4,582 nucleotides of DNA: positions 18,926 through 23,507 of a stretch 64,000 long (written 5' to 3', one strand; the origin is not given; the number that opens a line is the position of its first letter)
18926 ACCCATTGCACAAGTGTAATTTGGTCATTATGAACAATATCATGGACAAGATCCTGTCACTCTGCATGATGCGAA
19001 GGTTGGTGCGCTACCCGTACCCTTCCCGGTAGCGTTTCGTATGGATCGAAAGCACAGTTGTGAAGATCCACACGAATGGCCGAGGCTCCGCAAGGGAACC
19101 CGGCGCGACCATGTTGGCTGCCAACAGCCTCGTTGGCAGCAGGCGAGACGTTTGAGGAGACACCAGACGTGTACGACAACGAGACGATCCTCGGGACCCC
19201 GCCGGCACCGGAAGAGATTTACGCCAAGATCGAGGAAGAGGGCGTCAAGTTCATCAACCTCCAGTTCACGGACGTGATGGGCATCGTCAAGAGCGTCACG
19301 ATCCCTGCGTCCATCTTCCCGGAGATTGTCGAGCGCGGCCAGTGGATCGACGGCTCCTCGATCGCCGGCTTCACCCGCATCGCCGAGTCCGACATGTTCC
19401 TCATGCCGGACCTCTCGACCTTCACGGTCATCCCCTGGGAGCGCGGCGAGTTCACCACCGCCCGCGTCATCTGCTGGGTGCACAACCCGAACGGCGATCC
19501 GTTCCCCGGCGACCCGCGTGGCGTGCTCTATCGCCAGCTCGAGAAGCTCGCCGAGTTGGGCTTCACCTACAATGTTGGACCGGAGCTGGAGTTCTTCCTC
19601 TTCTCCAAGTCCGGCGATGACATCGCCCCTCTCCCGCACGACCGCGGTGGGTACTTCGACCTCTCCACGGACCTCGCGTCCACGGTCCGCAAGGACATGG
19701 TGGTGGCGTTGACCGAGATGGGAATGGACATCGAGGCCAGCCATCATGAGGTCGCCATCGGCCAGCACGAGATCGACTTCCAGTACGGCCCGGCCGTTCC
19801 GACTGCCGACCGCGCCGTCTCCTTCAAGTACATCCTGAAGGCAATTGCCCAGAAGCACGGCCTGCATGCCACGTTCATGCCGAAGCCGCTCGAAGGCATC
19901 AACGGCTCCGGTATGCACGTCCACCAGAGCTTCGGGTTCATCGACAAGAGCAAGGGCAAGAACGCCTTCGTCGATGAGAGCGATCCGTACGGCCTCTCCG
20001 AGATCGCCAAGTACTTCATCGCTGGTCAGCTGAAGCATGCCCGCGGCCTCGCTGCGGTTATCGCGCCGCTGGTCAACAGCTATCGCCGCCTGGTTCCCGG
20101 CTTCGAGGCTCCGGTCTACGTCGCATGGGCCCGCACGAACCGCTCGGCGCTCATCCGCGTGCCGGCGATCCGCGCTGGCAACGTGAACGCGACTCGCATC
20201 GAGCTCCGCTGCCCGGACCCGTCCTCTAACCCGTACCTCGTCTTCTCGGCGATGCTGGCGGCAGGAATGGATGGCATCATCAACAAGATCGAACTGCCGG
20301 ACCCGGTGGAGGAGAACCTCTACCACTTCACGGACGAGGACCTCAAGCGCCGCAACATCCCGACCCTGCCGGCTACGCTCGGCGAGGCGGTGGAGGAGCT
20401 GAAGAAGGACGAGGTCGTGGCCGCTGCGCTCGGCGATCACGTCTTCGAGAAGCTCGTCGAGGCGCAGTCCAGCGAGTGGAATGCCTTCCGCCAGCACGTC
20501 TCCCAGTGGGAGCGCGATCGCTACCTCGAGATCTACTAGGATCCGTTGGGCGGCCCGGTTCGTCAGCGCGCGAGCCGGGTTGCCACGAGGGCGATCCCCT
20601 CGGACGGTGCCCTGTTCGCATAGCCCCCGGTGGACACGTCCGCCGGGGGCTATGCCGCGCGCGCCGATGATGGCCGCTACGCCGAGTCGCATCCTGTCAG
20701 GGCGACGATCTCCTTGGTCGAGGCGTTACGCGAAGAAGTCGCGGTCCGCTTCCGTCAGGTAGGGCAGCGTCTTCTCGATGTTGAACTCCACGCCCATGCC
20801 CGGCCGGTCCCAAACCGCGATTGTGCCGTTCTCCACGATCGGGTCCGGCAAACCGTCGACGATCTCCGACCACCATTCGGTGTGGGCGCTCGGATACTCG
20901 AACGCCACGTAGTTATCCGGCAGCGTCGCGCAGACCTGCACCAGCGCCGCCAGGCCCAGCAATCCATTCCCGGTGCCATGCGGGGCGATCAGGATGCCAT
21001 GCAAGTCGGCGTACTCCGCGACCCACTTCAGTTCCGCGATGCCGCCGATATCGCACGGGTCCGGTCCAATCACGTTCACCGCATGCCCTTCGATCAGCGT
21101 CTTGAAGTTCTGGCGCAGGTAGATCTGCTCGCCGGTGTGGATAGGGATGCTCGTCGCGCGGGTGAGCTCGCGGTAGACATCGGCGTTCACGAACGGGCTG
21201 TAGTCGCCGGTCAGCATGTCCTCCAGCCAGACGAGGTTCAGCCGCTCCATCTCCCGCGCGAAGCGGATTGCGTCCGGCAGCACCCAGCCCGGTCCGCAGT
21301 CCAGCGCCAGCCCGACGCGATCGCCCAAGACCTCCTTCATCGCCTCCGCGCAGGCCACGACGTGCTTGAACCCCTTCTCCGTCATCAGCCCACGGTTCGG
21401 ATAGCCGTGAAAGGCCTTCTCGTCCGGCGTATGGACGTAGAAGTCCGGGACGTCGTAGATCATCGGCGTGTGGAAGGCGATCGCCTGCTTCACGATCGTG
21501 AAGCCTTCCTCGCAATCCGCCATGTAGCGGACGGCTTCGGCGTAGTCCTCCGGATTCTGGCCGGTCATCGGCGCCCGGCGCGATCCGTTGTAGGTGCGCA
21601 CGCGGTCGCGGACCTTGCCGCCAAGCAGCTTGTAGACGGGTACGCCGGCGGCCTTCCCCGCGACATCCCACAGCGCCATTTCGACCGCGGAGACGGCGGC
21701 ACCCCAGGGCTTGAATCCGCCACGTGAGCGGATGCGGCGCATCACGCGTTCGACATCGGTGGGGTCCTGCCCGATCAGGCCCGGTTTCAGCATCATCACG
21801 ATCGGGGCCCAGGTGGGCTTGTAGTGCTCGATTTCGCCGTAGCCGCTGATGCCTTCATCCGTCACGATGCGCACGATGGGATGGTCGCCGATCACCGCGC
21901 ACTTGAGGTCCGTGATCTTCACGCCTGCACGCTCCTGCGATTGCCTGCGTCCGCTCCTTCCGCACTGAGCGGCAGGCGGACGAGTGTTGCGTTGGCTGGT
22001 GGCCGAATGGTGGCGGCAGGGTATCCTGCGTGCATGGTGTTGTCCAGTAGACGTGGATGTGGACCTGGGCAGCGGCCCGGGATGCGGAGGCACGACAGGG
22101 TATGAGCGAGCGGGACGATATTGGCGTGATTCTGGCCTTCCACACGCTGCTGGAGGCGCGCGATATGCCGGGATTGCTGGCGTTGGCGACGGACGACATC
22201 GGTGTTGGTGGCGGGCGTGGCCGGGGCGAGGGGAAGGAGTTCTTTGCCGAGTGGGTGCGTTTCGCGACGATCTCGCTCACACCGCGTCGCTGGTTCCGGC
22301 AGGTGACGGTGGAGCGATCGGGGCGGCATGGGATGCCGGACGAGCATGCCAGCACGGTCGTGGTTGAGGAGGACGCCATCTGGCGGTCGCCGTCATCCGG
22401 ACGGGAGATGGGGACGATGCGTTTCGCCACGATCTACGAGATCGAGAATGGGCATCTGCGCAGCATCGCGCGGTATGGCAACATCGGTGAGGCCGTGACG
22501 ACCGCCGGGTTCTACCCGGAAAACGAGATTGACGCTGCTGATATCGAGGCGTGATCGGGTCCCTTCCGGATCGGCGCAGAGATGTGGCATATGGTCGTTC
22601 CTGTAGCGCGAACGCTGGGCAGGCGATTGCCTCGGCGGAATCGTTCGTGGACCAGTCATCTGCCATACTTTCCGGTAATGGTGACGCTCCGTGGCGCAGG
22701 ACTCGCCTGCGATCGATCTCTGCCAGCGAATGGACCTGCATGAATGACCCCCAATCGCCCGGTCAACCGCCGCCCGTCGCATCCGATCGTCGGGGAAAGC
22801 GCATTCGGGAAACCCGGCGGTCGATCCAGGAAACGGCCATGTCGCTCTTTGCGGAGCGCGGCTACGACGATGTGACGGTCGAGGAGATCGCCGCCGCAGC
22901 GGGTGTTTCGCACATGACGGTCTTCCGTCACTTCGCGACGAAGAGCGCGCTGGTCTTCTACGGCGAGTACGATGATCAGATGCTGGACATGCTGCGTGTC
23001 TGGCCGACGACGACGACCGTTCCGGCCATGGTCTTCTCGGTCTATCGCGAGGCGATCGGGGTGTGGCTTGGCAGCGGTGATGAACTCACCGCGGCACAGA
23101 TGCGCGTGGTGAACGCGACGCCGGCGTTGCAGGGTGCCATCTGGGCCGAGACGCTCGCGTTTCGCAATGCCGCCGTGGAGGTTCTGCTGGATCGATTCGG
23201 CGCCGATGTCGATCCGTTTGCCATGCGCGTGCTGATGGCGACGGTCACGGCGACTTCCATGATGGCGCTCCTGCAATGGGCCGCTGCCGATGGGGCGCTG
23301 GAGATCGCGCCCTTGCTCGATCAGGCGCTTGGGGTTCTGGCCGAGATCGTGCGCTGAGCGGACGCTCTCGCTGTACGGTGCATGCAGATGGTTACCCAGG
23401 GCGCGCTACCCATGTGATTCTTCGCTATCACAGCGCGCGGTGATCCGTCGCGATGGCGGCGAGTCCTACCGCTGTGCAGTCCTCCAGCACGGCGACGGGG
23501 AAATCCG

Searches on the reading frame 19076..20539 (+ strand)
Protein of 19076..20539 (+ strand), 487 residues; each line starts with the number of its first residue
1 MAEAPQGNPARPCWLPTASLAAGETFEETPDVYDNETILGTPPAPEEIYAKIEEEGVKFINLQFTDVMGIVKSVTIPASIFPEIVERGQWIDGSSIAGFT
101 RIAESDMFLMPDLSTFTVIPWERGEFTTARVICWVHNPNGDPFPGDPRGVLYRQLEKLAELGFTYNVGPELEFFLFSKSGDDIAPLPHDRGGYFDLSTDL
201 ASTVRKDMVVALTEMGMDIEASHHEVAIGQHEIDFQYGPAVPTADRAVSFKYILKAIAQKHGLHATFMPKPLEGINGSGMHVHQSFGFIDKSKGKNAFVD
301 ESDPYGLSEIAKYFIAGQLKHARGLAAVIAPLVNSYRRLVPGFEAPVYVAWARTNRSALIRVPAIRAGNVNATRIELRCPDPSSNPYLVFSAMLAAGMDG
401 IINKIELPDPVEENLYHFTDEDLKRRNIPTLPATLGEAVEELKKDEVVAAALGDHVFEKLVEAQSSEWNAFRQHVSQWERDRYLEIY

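Call 72: search_protein_families(library=pfam, proteins=[window:19076-20539:+], max_evalue=0.00001)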
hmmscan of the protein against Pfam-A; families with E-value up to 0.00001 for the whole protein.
window:19076-20539:+ (487 aa): 2 families
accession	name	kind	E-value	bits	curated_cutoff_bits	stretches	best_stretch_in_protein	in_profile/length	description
PF00120.29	Gln-synt_C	-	5.1e-128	427.4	24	1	145-483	2-344/344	Glutamine synthetase, catalytic domain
PF03951.24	Gln-synt_N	-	6e-28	96.7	33.4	1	57-138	2-82/82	Glutamine synthetase, beta-Grasp domain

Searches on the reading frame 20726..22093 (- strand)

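Call 72: search_protein_families(library=pfam, proteins=[window:20726-22093:-], max_evalue=0.00001)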
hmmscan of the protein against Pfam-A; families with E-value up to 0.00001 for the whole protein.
window:20726-22093:- (455 aa): 2 families
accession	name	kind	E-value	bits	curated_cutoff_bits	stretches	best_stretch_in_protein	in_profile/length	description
PF13378.12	MR_MLE_C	-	5.7e-41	141.1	29.4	1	236-440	25-217/219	Enolase C-terminal domain-like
PF02746.21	MR_MLE_N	-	1.1e-14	55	22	1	73-158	30-117/117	Mandelate racemase / muconate lactonizing enzyme, N-terminal domain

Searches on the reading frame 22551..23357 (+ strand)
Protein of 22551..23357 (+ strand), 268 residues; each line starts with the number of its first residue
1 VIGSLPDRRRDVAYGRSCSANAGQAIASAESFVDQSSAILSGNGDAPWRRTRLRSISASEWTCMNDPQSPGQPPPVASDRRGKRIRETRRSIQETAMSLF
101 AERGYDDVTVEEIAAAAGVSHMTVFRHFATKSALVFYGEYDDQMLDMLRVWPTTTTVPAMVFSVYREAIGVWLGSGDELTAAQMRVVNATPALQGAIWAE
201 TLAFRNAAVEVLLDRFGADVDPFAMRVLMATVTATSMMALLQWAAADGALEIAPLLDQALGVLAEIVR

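Call 72: search_protein_families(library=pfam, proteins=[window:22551-23357:+], max_evalue=0.00001)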
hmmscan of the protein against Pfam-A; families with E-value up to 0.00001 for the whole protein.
window:22551-23357:+ (268 aa): 2 families
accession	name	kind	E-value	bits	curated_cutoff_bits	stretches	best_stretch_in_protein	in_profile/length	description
PF00440.29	TetR_N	-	1.5e-15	57.1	24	1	94-135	3-44/47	Bacterial regulatory proteins, tetR family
PF17754.6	TetR_C_14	-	2.4e-07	31.1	22.7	1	179-265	24-109/112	MftR C-terminal domain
